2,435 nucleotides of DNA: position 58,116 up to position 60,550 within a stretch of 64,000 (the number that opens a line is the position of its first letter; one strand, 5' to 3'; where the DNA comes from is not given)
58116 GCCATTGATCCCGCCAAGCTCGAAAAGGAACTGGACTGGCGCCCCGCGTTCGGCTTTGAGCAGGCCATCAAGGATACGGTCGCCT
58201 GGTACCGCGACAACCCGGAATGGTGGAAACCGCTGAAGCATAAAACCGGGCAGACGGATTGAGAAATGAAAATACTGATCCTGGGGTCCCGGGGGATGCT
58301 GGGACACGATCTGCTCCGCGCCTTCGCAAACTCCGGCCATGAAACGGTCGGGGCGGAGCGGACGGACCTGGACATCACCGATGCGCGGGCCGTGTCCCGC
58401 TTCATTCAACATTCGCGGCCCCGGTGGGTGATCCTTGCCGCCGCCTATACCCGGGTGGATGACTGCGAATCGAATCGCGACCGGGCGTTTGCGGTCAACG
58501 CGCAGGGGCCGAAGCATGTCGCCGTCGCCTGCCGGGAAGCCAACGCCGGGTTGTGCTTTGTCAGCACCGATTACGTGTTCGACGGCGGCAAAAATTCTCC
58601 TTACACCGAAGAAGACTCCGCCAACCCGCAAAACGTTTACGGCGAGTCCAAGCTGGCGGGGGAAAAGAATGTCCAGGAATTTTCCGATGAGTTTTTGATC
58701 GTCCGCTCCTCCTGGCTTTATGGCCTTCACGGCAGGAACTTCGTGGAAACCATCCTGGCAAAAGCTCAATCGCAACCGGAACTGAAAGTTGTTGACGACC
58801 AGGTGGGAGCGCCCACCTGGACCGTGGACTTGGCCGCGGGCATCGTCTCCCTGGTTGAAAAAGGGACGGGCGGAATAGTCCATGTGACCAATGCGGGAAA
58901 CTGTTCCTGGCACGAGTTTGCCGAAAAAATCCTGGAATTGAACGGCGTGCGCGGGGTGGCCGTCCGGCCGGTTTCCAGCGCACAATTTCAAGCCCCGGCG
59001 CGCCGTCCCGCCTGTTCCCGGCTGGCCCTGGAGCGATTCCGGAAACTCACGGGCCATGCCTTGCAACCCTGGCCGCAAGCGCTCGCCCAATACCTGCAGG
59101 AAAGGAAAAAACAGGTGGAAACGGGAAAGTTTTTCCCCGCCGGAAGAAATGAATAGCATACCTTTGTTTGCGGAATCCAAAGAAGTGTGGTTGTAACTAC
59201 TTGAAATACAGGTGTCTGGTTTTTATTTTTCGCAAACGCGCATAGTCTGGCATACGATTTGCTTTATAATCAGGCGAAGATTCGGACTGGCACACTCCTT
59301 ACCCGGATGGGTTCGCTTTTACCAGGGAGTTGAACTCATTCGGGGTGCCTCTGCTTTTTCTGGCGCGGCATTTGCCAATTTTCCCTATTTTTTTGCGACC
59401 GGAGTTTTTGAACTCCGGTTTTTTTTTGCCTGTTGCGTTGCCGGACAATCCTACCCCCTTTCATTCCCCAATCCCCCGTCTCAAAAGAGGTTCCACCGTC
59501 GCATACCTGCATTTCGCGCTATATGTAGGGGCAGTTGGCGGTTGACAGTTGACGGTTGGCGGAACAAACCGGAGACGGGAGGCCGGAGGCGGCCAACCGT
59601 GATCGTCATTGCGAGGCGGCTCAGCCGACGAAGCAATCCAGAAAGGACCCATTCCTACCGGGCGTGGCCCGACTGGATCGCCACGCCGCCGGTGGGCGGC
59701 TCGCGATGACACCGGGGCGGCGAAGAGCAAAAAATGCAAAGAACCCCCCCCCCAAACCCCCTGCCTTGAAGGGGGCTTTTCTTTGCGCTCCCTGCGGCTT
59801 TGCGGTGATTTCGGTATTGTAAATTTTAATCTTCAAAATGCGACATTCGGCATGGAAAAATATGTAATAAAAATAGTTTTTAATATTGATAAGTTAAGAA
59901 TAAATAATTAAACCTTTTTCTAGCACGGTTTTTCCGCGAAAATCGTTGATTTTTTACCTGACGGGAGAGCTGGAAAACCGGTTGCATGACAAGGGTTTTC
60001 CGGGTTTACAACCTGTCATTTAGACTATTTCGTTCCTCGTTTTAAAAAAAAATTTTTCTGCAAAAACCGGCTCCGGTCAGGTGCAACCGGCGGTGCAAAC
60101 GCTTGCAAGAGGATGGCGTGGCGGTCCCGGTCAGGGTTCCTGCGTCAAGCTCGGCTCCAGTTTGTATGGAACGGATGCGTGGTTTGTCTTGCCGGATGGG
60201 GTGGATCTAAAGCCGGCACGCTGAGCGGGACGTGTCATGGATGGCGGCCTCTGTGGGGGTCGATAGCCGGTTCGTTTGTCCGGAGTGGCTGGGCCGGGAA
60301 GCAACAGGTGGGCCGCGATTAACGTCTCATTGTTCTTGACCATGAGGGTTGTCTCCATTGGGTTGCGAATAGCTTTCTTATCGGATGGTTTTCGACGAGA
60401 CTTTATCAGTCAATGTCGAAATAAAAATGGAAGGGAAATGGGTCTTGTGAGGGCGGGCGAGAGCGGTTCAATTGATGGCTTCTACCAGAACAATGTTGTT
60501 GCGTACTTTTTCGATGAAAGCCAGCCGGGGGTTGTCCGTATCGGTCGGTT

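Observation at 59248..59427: Sigma-54 promoter plus intrinsic terminator with no ORF between them: candidate small RNA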

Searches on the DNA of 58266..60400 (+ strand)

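Call 4: search_rna_families(source=window, start=58900, end=60400, threshold=evalue, max_evalue=10, show_alignments=3)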
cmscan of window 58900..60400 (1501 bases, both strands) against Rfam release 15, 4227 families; matches with E-value up to 10: 15.
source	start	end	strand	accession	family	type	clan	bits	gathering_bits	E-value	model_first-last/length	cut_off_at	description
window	59343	59427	+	RF02866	ncS16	Gene; sRNA;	-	23.4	48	0.075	1-83/83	no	Burkholderia sRNA 16 (Bc_KC_sr1)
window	59649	59688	-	RF03006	M23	Gene; sRNA;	-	22.2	41.2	0.2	1-53/53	no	M23 RNA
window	59894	59963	+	RF01574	DdR6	Gene; snRNA; snoRNA; CD-box;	-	21.8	90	0.98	1-86/86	no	Dictyostelium snoRNA DdR6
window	59387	59464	-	RF02029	sraA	Gene; sRNA;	-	19.4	56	5.7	1-95/95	no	sraA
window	59194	59425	-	RF02422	Bp1_738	Gene; sRNA;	-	18.8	45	0.37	1-208/208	no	Burkholderia sRNA Bp1_Cand738_SIPHT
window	59960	60014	+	RF00722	mir-451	Gene; miRNA;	-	17.9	66.5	1.2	1-71/71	no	mir-451 microRNA precursor family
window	59361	59434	+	RF00519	suhB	Gene; sRNA;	CL00108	17.3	41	1.4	1-77/77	no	Makes More Granules Regulator RNA (mmgR)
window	59977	60077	-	RF02973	Enterococcus-1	Gene; sRNA;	-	16.9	71.4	1.9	1-152/152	no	Enterococcus-1 RNA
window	59315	59426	+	RF01456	VrrA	Gene; antisense;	-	16.9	50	7.1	1-140/140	no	Vibrio regulatory RNA of OmpA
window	59318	59432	+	RF00558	L20_leader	Cis-reg; leader;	-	16.8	58.7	3.4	1-127/127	no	Ribosomal protein L20 leader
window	59359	59427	+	RF00057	RyhB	Gene; sRNA;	-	16.6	55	6.3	1-67/67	no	RyhB RNA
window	59382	59427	+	RF02837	anti-hemB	Gene; sRNA;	-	16.5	49.5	0.79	1-81/81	no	Burkholderia RNA 7 (anti-hemB)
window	59318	59425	+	RF02498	Atu_C3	Gene; sRNA;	-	16.4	100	1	1-156/156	no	Rhizobiales sRNA Atu_C3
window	59379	59528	-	RF00379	c-di-AMP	Cis-reg; riboswitch;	-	14.7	38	2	1-134/134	no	c-di-AMP riboswitch aptamer (ydaO/yuaA leader)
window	59103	59255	+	RF02060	STnc410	Gene; sRNA;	-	13.7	50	5.4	1-158/158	no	Enterobacterial sRNA STnc410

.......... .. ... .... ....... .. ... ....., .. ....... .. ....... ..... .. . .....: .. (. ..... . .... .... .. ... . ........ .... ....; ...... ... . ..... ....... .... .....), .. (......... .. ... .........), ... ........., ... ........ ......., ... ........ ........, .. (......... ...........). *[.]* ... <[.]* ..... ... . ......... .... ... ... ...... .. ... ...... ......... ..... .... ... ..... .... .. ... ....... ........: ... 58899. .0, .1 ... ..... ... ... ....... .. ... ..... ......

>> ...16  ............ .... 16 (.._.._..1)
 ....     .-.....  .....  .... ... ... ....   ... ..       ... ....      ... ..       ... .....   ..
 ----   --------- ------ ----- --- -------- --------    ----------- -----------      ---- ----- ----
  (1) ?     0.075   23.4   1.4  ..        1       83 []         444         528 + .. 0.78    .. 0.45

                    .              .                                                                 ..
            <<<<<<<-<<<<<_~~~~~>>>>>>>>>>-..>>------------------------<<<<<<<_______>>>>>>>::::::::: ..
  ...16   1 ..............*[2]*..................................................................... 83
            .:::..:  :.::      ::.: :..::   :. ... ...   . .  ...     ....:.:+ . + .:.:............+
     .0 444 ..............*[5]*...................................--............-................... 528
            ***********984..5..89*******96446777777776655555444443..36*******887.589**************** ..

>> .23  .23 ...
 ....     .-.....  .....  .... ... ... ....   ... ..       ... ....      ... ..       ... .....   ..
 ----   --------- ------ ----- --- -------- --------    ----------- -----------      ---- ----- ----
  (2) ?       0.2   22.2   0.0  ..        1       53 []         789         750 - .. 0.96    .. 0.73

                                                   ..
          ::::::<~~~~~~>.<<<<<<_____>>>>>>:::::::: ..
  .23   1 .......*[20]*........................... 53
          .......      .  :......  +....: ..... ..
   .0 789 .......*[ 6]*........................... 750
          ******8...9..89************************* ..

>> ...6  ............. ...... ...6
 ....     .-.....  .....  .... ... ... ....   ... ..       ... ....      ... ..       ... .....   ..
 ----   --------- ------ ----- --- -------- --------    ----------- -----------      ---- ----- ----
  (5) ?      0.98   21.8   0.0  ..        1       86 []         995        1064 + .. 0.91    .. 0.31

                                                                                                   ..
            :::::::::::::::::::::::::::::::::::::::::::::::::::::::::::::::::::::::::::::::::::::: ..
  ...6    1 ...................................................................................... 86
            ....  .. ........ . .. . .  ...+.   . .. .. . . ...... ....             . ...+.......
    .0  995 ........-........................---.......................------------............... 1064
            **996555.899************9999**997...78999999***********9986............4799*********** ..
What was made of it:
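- On Any described RNA family (Rfam 15, which includes known sigma-54-dependent sRNAs such as Qrr, GlmY and GlmZ): The best sub-threshold hit is ncS16 at 23.4 bits against a threshold of 48, driven by the terminator (call 4).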

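Call 39: build_rna_model(alignment_id=A5, structure=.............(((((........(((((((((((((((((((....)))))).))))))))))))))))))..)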
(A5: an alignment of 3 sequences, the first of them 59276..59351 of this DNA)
Model R1 built from alignment A5 (3 sequences, 76 columns); structure: as given.
model positions 76; base pairs 24; branch points 0; effective number of sequences 1.11; information 0.744 bits per position. Calibrated on 0.2 Mb of random sequence (short: E-values are rough).
structure used (alignment columns):
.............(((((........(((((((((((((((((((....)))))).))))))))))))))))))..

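Call 42: search_with_rna_model(model_id=R1, sources=[window, L001, L002, L003, L004, L021, L026, L045, L081, L082, L083, L084, L085, L086, L087, L088, L089, L090, L091, L092], max_evalue=10)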
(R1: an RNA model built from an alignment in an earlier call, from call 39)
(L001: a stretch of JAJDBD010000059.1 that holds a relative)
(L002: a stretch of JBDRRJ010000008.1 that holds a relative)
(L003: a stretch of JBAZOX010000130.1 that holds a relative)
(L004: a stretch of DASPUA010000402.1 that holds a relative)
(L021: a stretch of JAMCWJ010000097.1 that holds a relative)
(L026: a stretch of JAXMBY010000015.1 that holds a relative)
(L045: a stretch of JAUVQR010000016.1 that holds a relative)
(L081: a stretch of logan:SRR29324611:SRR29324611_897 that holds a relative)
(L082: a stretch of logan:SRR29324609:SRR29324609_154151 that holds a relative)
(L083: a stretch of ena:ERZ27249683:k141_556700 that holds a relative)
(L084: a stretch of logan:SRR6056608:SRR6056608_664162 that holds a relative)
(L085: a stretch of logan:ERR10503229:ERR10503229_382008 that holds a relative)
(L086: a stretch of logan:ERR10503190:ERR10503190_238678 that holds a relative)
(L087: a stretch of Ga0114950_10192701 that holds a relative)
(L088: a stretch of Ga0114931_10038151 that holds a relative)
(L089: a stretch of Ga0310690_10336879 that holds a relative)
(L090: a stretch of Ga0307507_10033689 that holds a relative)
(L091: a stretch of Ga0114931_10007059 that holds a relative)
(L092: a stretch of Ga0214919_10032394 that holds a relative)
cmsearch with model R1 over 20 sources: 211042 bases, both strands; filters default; matches with E-value up to 10: 15.
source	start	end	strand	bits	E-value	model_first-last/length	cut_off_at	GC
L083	9011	9086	+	108.1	9.2e-25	1-76/76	no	0.57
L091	3521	3596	-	108.1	9.2e-25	1-76/76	no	0.57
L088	3955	4030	+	107.5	1.3e-24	1-76/76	no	0.57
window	59276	59351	+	102.8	2e-23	1-76/76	no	0.55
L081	7011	7086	+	102.8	2e-23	1-76/76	no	0.55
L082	5405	5480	+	102.8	2e-23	1-76/76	no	0.55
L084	1327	1356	+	34.8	3.7e-06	1-30/76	3'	0.57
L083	9037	9079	-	21.2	0.01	27-69/76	no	0.6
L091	3528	3570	+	21.2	0.01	27-69/76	no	0.6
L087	44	125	+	15.4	0.3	1-76/76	no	0.7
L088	3981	4023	-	15.4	0.31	27-69/76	no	0.6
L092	1387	1452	-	14.4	0.57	1-76/76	no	0.55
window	59302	59344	-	9.6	9.2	27-69/76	no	0.56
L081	7037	7079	-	9.6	9.2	27-69/76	no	0.56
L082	5431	5473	-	9.6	9.2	27-69/76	no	0.56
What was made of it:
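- The model scores 103-108 bits on + and 10-21 on - (call 42).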

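Call 47: search_with_rna_model(model_id=R1, sources=[L093, L094, L095, L096, L097], max_evalue=10, show_alignments=4)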
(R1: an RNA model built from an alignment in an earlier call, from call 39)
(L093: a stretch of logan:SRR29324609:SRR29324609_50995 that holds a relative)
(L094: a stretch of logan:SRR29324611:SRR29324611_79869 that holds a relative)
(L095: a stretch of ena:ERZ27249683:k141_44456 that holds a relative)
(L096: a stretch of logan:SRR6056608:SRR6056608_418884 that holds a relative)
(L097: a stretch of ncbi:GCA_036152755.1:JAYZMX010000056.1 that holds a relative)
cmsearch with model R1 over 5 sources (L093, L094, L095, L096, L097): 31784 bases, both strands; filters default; matches with E-value up to 10: 9.
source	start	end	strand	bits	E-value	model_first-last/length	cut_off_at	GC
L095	4298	4373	+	107.5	1.9e-25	1-76/76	no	0.57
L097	3095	3171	+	82.9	3.4e-19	1-76/76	no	0.51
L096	3883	3912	+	34.8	5.6e-07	1-30/76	3'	0.57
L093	3698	3740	+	20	0.0031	1-76/76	no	0.47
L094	3698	3740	+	20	0.0031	1-76/76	no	0.47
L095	4324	4366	-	15.4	0.046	27-69/76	no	0.6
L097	3121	3164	-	15.3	0.048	27-69/76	no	0.52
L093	3745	3847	+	13.6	0.13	1-76/76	no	0.57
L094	3745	3847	+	13.6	0.13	1-76/76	no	0.57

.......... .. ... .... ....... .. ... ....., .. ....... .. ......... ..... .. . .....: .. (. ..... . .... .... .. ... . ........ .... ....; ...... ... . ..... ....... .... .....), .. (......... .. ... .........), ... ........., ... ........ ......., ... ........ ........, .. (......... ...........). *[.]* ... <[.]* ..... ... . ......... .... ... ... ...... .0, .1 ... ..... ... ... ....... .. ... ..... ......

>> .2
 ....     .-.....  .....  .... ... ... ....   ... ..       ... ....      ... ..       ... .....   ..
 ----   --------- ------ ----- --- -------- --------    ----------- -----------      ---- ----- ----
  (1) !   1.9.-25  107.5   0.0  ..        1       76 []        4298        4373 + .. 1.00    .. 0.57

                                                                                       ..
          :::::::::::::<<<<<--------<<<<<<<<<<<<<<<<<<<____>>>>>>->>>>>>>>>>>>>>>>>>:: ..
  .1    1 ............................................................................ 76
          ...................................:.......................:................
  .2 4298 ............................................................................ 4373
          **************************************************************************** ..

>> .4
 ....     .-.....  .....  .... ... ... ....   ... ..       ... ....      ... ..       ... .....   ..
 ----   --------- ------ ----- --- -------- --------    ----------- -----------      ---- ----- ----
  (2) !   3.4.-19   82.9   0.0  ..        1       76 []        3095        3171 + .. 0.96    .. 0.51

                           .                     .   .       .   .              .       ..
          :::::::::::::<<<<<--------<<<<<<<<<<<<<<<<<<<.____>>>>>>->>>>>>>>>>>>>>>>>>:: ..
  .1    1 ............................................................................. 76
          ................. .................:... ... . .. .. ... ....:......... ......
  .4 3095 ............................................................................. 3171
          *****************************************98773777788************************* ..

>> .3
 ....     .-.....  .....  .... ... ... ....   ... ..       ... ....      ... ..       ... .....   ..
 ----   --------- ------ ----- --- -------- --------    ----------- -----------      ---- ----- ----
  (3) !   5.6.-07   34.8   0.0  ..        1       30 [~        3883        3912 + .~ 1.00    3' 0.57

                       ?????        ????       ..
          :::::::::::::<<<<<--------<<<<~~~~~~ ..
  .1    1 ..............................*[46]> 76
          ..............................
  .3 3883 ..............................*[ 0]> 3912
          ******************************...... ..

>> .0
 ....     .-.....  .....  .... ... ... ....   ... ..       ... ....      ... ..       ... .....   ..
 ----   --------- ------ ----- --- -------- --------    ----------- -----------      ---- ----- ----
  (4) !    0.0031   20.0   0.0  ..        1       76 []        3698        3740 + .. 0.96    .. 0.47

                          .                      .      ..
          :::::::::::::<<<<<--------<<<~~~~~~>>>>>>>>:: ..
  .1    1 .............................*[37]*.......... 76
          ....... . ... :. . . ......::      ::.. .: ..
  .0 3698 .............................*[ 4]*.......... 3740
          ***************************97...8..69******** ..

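Call 54: search_with_rna_model(model_id=R1, sources=[L098, L099, L100, L101, L102, L103], max_evalue=10, show_alignments=6)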
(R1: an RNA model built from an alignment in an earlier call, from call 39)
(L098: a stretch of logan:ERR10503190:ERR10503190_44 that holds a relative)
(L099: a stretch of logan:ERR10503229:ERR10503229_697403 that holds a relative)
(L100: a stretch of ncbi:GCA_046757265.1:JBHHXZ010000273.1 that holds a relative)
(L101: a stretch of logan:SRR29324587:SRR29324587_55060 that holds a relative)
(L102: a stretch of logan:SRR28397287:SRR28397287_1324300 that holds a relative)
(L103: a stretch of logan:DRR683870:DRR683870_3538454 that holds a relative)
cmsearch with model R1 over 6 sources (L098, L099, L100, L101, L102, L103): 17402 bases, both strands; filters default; matches with E-value up to 10: 5.
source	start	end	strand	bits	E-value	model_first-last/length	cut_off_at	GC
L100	1848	1923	+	104.4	6.8e-25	1-76/76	no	0.57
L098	4114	4189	+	98.3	2.4e-23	1-76/76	no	0.57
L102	2467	2542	+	26.8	3.3e-05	1-76/76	no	0.46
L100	1874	1916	-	15.2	0.029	27-69/76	no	0.6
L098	4140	4182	-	14.6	0.04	27-69/76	no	0.63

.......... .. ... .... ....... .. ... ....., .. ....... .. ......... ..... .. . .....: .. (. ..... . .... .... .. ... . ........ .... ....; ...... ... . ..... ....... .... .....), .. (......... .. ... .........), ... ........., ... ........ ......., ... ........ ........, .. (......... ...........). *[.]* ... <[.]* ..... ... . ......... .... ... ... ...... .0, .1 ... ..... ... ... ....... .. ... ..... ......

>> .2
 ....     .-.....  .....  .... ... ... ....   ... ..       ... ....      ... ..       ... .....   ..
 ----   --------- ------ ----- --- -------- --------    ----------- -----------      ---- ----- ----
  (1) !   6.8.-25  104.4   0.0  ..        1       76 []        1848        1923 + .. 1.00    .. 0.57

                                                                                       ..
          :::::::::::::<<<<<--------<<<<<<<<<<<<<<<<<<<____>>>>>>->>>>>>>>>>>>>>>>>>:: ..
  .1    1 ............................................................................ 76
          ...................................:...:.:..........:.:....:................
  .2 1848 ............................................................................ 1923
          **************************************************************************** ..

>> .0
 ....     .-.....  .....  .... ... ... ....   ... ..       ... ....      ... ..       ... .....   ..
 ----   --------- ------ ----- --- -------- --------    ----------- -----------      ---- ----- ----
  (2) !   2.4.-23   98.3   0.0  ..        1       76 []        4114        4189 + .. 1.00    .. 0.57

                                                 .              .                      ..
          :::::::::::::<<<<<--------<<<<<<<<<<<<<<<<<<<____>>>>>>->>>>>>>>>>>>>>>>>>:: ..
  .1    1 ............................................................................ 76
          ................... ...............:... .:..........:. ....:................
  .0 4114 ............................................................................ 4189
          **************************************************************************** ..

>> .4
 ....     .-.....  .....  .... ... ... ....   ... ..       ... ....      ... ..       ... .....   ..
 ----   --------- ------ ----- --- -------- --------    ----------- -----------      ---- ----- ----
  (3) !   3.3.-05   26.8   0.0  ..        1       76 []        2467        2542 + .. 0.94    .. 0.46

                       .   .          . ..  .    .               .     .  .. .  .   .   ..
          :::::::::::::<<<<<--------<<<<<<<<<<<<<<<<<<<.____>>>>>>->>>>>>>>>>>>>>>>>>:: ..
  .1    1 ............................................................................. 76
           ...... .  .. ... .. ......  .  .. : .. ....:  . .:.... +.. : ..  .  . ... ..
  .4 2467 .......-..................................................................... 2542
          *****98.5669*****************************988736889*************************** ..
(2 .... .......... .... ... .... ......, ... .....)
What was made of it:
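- Closest known: 3'UTR-derived sRNAs with their own promoter. Different: The family also exists outside the rml context (calls 47, 54).
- L102 and L093 look decayed or remodelled (calls 47, 54).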

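Call 58: search_with_rna_model(model_id=R1, sources=[window, L083, L088, L097, L100, L098, L102], max_evalue=0.001, make_alignment=true)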
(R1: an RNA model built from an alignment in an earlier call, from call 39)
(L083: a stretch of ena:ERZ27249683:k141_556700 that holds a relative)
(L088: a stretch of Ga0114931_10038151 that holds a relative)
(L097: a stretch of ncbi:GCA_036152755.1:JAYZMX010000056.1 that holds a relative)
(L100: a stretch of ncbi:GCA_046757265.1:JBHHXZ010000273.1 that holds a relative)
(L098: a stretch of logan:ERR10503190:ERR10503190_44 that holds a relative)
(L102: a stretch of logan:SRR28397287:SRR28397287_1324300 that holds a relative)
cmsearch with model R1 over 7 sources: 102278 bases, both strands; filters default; matches with E-value up to 0.001: 7.
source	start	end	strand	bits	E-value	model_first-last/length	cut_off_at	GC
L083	9011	9086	+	108.1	4.5e-25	1-76/76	no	0.57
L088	3955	4030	+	107.5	6.2e-25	1-76/76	no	0.57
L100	1848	1923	+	104.4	4e-24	1-76/76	no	0.57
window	59276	59351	+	102.8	9.7e-24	1-76/76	no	0.55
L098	4114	4189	+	98.3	1.4e-22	1-76/76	no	0.57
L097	3095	3171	+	82.9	1.1e-18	1-76/76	no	0.51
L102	2467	2542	+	26.8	0.00019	1-76/76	no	0.46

Alignment A6: 7 matches aligned to the model, 77 columns, each read 5' to 3' on its own strand. Consensus structure (alignment columns), stored with it:
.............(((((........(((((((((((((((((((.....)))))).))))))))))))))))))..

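Call 87: search_rna_families(sources=[L088, L097, L100, L098, L093, L083], threshold=gathering)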
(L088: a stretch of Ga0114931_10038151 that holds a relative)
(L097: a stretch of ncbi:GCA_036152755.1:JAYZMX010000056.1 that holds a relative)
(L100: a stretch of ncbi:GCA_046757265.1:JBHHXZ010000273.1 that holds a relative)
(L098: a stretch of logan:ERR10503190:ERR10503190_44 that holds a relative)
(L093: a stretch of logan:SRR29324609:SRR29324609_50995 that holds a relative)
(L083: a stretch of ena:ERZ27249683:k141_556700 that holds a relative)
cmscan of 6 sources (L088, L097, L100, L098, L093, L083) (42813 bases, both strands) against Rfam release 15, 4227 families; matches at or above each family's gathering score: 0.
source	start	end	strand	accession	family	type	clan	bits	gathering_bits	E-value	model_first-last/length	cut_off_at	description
